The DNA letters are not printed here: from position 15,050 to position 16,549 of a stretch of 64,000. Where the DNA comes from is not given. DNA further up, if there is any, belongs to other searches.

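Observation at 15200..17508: rSAM with N-terminal RRE-like extension, then a 30-aa Ser/Cys-rich peptide, then a kinase-fold protein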

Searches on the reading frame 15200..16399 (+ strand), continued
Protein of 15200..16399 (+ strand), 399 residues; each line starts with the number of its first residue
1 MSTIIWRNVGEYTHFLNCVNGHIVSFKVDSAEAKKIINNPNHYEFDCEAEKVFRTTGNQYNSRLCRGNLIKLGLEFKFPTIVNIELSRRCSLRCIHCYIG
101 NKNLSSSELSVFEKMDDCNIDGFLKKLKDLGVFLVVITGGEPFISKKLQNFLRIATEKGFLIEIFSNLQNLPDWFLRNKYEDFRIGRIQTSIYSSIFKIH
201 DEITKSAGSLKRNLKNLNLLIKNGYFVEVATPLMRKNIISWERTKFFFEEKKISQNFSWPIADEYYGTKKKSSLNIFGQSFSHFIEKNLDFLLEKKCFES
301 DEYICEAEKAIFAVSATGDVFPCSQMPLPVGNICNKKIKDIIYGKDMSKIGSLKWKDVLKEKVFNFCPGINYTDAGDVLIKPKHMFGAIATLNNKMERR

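Call 27: predict_structure(alignment_id=A2)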
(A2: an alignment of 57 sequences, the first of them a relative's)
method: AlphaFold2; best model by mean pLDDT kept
length: 399 residues; sequences in the alignment: 57
mean_pLDDT: 91.8   pTM: 0.91
mean pLDDT of the five models: 91.8, 90.8, 90.0, 89.4, 88.8
residues with pLDDT >= 90: 298; 70-90: 83; 50-70: 16; < 50: 2
segments of 3 or more residues with pLDDT < 50: none
pLDDT, mean of each block of 10 residues (from residue 1): 90 95 91 80 72 78 96 97 96 91 91 97 98 96 95 98 97 94 96 98 98 98 96 96 98 95 73 89 92 85 93 97 93 98 97 92 90 91 88 65
secondary structure, 60 per line:
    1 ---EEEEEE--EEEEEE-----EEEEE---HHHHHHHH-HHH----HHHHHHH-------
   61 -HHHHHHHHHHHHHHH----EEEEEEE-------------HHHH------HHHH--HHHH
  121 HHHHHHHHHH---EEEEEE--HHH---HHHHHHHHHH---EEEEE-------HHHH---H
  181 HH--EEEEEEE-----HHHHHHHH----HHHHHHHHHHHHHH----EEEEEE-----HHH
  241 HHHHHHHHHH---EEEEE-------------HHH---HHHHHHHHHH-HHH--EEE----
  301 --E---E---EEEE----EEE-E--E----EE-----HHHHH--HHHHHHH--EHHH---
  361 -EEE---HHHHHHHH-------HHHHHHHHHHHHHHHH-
elements in order: E4-9 E12-17 E23-27 H31-38 H47-53 H62-76 E81-87 H101-104 H111-114 H117-130 E134-139 H148-157 E161-165 H173-176 E185-191 H197-204 H209-222 E227-232 H238-250 E254-258 H278-287 E294-296 E311-314 E319-321 H338-342 H345-351 E362-364 H368-375 H383-398

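Call 33: search_protein_families(library=ncbifam, proteins=[L021:5362-5862:-, L033:3427-3897:+], max_evalue=10)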
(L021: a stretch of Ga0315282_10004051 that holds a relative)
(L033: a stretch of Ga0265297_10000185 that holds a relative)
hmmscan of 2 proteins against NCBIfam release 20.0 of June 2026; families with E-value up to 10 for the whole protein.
L021:5362-5862:- (166 aa): 0 families

L033:3427-3897:+ (156 aa): 0 families

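Call 50: search_protein_families(library=pfam, proteins=[L053:3701-5032:+, L053:5270-6892:+, L053:6889-7590:+, L053:7555-8874:-, L053:2116-2550:-, L053:1581-1928:-, L050:3674-4999:+, L050:5404-6657:+, L050:2439-3677:+, L050:6913-7737:-], max_evalue=0.001)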
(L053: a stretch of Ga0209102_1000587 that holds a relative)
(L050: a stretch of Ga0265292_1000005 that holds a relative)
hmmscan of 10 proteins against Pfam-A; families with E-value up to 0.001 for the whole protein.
L053:3701-5032:+ (443 aa): 4 families
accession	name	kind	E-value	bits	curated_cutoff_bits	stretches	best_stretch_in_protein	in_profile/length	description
PF04055.27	Radical_SAM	-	5.9e-21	75.8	29.5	1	127-268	4-152/166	Radical SAM superfamily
PF05402.18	PqqD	-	8.8e-15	55.2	23.4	1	26-88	3-67/67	Coenzyme PQQ synthesis protein D (PqqD)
PF13186.11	SPASM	-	6.8e-11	42.7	21.5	1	337-398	1-67/67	Iron-sulfur cluster-binding domain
PF13353.11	Fer4_12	-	5e-05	24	22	1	129-211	14-100/137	4Fe-4S single cluster domain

L053:5270-6892:+ (540 aa): 17 families
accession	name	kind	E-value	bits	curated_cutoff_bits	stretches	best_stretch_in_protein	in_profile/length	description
PF01170.24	UPF0020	-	1.1e-24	87.7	22.3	1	361-514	3-180/197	RMKL-like, methyltransferase domain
PF13847.12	Methyltransf_31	-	9.6e-14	51.7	27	1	391-514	6-123/145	Methyltransferase domain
PF05175.20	MTS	-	3.8e-11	43.4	23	1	391-509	34-150/170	Methyltransferase small domain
PF13646.12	HEAT_2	-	1.1e-10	42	27.7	1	95-175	4-86/88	HEAT repeats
PF13649.12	Methyltransf_25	-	8.3e-09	36.5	27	1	392-465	1-74/97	Methyltransferase domain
PF02985.28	HEAT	-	2.2e-06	27.8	23.5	0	91-118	1-28/31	HEAT repeat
PF02390.23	Methyltransf_4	-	2.5e-06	27.5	24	1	394-522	7-139/173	Putative methyltransferase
PF03602.21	Cons_hypoth95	-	4.6e-06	26.9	24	1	391-500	44-152/182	Conserved hypothetical protein 95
PF01555.25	N6_N4_Mtase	-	0.00013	22.4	26.7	0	392-429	185-220/221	DNA methylase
PF06325.19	PrmA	-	0.00014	21.9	22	1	391-462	164-233/296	Ribosomal protein L11 methyltransferase (PrmA)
PF02384.22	N6_Mtase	-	0.00014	21.7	20.4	1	391-468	49-138/311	N-6 DNA Methylase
PF01564.23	Spermine_synth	-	0.00023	21.2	22.9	1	418-519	48-151/186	Spermine/spermidine synthase domain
PF08242.18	Methyltransf_12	-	0.00026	22.1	30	1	397-462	5-72/98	Methyltransferase domain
PF12717.13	Cnd1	-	0.00039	20.9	26.4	0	59-190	25-155/162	non-SMC mitotic condensation complex subunit 1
PF08241.18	Methyltransf_11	-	0.00045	21.2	21.2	1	401-463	7-68/95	Methyltransferase domain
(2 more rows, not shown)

L053:6889-7590:+ (233 aa): 1 family
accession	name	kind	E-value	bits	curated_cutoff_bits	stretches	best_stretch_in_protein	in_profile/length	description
PF03575.23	Peptidase_S51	-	2.3e-19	70.3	23.9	1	36-208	40-205/206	Peptidase family S51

L053:7555-8874:- (439 aa): 3 families
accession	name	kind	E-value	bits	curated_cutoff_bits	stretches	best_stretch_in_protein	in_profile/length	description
PF03129.25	HGTP_anticodon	-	2e-17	63.5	21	1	345-435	1-93/94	Anticodon binding domain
PF00587.30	tRNA-synt_2b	-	3.2e-16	60.3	29.3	1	143-322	6-176/179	tRNA synthetase class II core domain (G, H, P, S and T)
PF23455.1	DUF7129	-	0.00074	19.7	30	0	99-125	13-38/45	Domain of unknown function (DUF7129)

L053:2116-2550:- (144 aa): 1 family
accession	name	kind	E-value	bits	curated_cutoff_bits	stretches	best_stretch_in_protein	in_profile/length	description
PF02381.23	MraZ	-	8.3e-39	131.9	23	2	1-70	1-71/72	MraZ protein, putative antitoxin-like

L053:1581-1928:- (115 aa): 0 families

L050:3674-4999:+ (441 aa): 3 families
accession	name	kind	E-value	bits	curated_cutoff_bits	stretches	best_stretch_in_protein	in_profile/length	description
PF04055.27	Radical_SAM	-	9.7e-19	68.6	29.5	1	132-272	4-152/166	Radical SAM superfamily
PF05402.18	PqqD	-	1.3e-11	45.1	23.4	1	26-88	3-67/67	Coenzyme PQQ synthesis protein D (PqqD)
PF13186.11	SPASM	-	1.5e-10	41.6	21.5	1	341-401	1-66/67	Iron-sulfur cluster-binding domain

L050:5404-6657:+ (417 aa): 2 families
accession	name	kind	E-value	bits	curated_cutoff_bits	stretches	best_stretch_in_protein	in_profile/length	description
PF04055.27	Radical_SAM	-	2.9e-24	86.5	29.5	1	94-250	2-165/166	Radical SAM superfamily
PF13353.11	Fer4_12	-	9.1e-05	23.2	22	1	97-183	13-101/137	4Fe-4S single cluster domain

L050:2439-3677:+ (412 aa): 2 families
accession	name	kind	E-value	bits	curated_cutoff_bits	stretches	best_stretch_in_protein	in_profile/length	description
PF02784.22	Orn_Arg_deC_N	-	1.9e-25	90.1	23.4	1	60-290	17-247/247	Pyridoxal-dependent decarboxylase, pyridoxal binding domain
PF01168.26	Ala_racemase_N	-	1.7e-06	28.4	24.1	1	52-240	12-191/220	Alanine racemase, N-terminal domain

L050:6913-7737:- (274 aa): 0 families

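Call 57: search_protein_families(library=pfam, proteins=[L003:1771-2538:-, L003:3623-4936:-, L030:1909-2952:+, L036:507-1619:+, L036:3936-5633:+, L041:1492-3699:-, L043:3183-3869:+, L019:2476-3300:+, L022:1744-2724:+, L023:2548-3369:-], max_evalue=0.001)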
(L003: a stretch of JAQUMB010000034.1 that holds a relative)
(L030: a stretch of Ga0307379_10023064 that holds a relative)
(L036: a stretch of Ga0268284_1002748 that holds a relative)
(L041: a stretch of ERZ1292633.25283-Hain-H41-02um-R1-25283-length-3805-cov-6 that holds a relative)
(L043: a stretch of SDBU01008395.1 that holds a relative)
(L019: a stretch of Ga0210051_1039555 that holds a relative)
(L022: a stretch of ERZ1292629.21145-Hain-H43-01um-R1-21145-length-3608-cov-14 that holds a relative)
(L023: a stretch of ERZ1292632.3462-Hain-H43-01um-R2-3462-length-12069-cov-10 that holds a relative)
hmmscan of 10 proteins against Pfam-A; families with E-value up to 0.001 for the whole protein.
L003:1771-2538:- (255 aa): 0 families

L003:3623-4936:- (437 aa): 3 families
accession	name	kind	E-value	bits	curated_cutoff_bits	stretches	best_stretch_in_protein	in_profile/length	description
PF04055.27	Radical_SAM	-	9.2e-27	94.7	29.5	1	20-176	1-162/166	Radical SAM superfamily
PF13353.11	Fer4_12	-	5.1e-07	30.5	22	1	24-78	13-67/137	4Fe-4S single cluster domain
PF13186.11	SPASM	-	0.00064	20.4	21.5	0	255-311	1-66/67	Iron-sulfur cluster-binding domain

L030:1909-2952:+ (347 aa): 1 family
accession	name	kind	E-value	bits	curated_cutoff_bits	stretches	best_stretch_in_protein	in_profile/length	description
PF00144.29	Beta-lactamase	-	4.8e-31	108.6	27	1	10-331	2-313/329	Beta-lactamase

L036:507-1619:+ (370 aa): 0 families

L036:3936-5633:+ (565 aa): 1 family
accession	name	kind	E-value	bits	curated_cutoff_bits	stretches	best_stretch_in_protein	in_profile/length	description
PF13208.11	TerB_N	-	3.9e-09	37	25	1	31-134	52-152/207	TerB N-terminal domain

L041:1492-3699:- (735 aa): 5 families
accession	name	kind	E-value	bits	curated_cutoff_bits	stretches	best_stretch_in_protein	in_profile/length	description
PF02518.31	HATPase_c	-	6.1e-31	107.6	26.4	1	624-734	2-110/111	Histidine kinase-, DNA gyrase B-, and HSP90-like ATPase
PF00512.31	HisKA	-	6.3e-15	55.4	26.9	1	510-577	2-66/66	His Kinase A (phospho-acceptor) domain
PF16927.11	HisKA_7TM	-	1.7e-13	51.4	28.6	1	7-226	1-222/224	N-terminal 7TM region of histidine kinase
PF01590.32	GAF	-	0.00017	22.6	22.4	1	323-498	1-133/133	GAF domain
PF13589.12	HATPase_c_3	-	0.00038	20.9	25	1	630-701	5-77/137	Histidine kinase-, DNA gyrase B-, and HSP90-like ATPase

L043:3183-3869:+ (228 aa): 0 families

L019:2476-3300:+ (274 aa): 1 family
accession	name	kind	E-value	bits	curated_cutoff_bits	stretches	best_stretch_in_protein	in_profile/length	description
PF18962.6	Por_Secre_tail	-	4.8e-10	40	27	1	195-268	2-71/75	Secretion system C-terminal sorting domain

L022:1744-2724:+ (326 aa): 1 family
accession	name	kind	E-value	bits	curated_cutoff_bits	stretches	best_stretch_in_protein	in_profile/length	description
PF00121.24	TIM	-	2.4e-60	204.5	20.1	1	78-319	2-241/245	Triosephosphate isomerase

L023:2548-3369:- (273 aa): 0 families

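Call 70: search_protein_families(library=pfam, proteins=[L012:2608-2967:+, L012:2972-4642:+, L001:7382-8788:+, L001:4251-4889:+, L015:6555-7673:+, L015:3070-3552:+, L005:7662-8702:+, L005:3620-4447:+, L002:3597-4865:-], max_evalue=0.001)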
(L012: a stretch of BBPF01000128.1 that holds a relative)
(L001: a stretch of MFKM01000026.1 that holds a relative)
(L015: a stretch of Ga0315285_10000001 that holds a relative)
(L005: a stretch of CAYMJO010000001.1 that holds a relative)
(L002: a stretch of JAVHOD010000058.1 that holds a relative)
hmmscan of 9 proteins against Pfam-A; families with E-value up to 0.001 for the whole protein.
L012:2608-2967:+ (119 aa): 1 family
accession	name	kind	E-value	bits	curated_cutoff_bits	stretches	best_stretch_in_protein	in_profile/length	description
PF13408.12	Zn_ribbon_recom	-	3.7e-08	34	25.3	1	64-118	5-55/58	Recombinase zinc beta ribbon domain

L012:2972-4642:+ (556 aa): 2 families
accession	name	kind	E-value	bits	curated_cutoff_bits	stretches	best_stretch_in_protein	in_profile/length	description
PF04055.27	Radical_SAM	-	4.3e-16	60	29.5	1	172-327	4-144/166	Radical SAM superfamily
PF13353.11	Fer4_12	-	1.6e-06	28.9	22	1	170-287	10-116/137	4Fe-4S single cluster domain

L001:7382-8788:+ (468 aa): 2 families
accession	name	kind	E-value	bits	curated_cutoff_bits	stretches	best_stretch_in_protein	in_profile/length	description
PF00155.27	Aminotran_1_2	-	1.6e-61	208.9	19.7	1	108-456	2-359/361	Aminotransferase class I and II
PF00266.25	Aminotran_5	-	8.3e-06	25.4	21.5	0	141-286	32-179/371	Aminotransferase class-V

L001:4251-4889:+ (212 aa): 1 family
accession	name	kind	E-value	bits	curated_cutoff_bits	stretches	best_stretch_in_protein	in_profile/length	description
PF01553.26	Acyltransferase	-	9.2e-19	68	23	1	24-168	2-131/132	Acyltransferase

L015:6555-7673:+ (372 aa): 2 families
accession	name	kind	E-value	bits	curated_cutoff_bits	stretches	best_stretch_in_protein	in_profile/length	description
PF04055.27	Radical_SAM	-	1.8e-19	71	29.5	1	23-188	3-165/166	Radical SAM superfamily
PF13186.11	SPASM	-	1.7e-09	38.3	21.5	1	269-328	5-66/67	Iron-sulfur cluster-binding domain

L015:3070-3552:+ (160 aa): 7 families
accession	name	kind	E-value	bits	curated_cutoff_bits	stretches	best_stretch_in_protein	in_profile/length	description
PF00583.31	Acetyltransf_1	-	4.3e-16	59.7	20.7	1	36-136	14-116/116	Acetyltransferase (GNAT) family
PF13302.13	Acetyltransf_3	-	5.2e-16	60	25.4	1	4-136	2-137/138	Acetyltransferase (GNAT) domain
PF13420.13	Acetyltransf_4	-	4.2e-09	37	24.3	1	6-143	1-141/155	Acetyltransferase (GNAT) domain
PF13673.13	Acetyltransf_10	-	3.1e-08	34.1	23.6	1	42-140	18-111/128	Acetyltransferase (GNAT) domain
PF13523.12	Acetyltransf_8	-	1.5e-07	31.6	27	1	13-140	5-141/145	Acetyltransferase (GNAT) domain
PF13508.13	Acetyltransf_7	-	2.6e-07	31.4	27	1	57-137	5-83/84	Acetyltransferase (GNAT) domain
PF08445.16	FR47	-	5.8e-05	23.4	22.1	1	90-139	32-80/86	FR47-like protein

L005:7662-8702:+ (346 aa): 1 family
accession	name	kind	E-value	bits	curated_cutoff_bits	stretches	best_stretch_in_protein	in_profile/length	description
PF01924.21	HypD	-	2.4e-126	422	25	1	6-342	4-350/351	Hydrogenase formation hypA family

L005:3620-4447:+ (275 aa): 3 families
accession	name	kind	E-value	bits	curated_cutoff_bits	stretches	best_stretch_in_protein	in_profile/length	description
PF00175.26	NAD_binding_1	-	1.3e-11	45.5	22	1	115-217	1-107/109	Oxidoreductase NAD-binding domain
PF10418.14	DHODB_Fe-S_bind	-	1e-08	35.2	23.9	1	236-268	1-40/41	Iron-sulfur cluster binding domain of dihydroorotate dehydrogenase B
PF08030.17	NAD_binding_6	-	0.00096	19.7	22.2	0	111-170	2-73/156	Ferric reductase NAD binding domain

L002:3597-4865:- (422 aa): 0 families

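Call 71: search_protein_representatives(alignment_id=A1)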
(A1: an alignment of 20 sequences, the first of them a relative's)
Query: 20 sequences, 404 profile positions. Proteins with E-value up to 0.001 (for the whole library): 37084; up to 1e-10: 12551; up to 1e-30: 806. The best 150 are listed.
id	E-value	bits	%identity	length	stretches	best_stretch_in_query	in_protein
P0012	2.4e-182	622.3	-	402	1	3-401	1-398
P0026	1.2e-172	590.4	-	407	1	4-394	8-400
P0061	3.7e-166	569.0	-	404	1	3-403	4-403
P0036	4.9e-161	552.2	-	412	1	7-400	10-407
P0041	1.3e-160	550.7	-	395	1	3-395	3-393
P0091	6.5e-156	535.3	-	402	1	5-393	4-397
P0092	2.5e-146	503.7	-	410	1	4-398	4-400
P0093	8.0e-145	498.8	-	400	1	4-390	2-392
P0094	1.7e-139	481.2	-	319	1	3-320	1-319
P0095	1.6e-138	478.0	-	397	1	6-395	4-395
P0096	9.1e-137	472.2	-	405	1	4-395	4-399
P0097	4.1e-120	417.4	-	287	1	117-399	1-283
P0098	1.1e-100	353.4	-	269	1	40-295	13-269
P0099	2.7e-96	338.9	-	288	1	42-297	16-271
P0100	1.1e-77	277.7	-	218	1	125-292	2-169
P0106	3.2e-58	213.6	-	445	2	57-390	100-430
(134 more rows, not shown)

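Call 72: find_homologous_proteins(query=L053:3701-5029:+, max_evalue=1e-20)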
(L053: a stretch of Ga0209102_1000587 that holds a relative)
Query L053:3701-5029:+ (443 aa): 101 proteins with E <= 1e-20 among 4126 candidates.
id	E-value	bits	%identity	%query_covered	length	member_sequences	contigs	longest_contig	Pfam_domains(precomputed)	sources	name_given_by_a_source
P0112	5.1e-179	614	100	62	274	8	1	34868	PF13186.12,PF04055.28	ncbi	-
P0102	6.7e-157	541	56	96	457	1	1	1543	PF13186.12,PF04055.28,PF05402.19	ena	-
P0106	5.6e-153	528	55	95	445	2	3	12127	PF13186.12,PF04055.28,PF05402.19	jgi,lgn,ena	-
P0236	2.0e-151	523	52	100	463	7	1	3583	PF13186.12,PF04055.28,PF05402.19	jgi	-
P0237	2.3e-149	516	56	92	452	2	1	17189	PF13186.12,PF04055.28,PF05402.19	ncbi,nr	ncbi:MAG: PqqD family peptide modification chaperone [Candidatus Daviesbacteria bacterium]|nr:PqqD f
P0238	6.3e-144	498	54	95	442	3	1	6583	PF13186.12,PF04055.28,PF05402.19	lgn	-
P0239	1.2e-141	490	52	97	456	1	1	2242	PF13186.12,PF04055.28,PF05402.19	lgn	-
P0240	8.4e-140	484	51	97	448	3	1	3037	PF13186.12,PF04055.28,PF05402.19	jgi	-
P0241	5.5e-137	475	50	95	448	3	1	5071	PF13186.12,PF04055.28,PF05402.19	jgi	jgi:radical SAM protein with 4Fe4S-binding SPASM domain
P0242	3.7e-130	453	50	97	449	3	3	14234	PF13186.12,PF04055.28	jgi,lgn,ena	-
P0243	8.5e-128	445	47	99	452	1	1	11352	PF13186.12,PF04055.28,PF05402.19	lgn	-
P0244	1.4e-127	444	47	96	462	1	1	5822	PF13186.12,PF04055.28,PF05402.19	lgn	-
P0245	2.1e-80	289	54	57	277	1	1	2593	PF13186.12,PF04055.28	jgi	jgi:radical SAM protein with 4Fe4S-binding SPASM domain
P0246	4.0e-64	235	39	72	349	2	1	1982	PF13186.12,PF04055.28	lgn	-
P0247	2.1e-63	233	29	94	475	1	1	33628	PF13186.12,PF04055.28,PF05402.19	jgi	jgi:radical SAM protein with 4Fe4S-binding SPASM domain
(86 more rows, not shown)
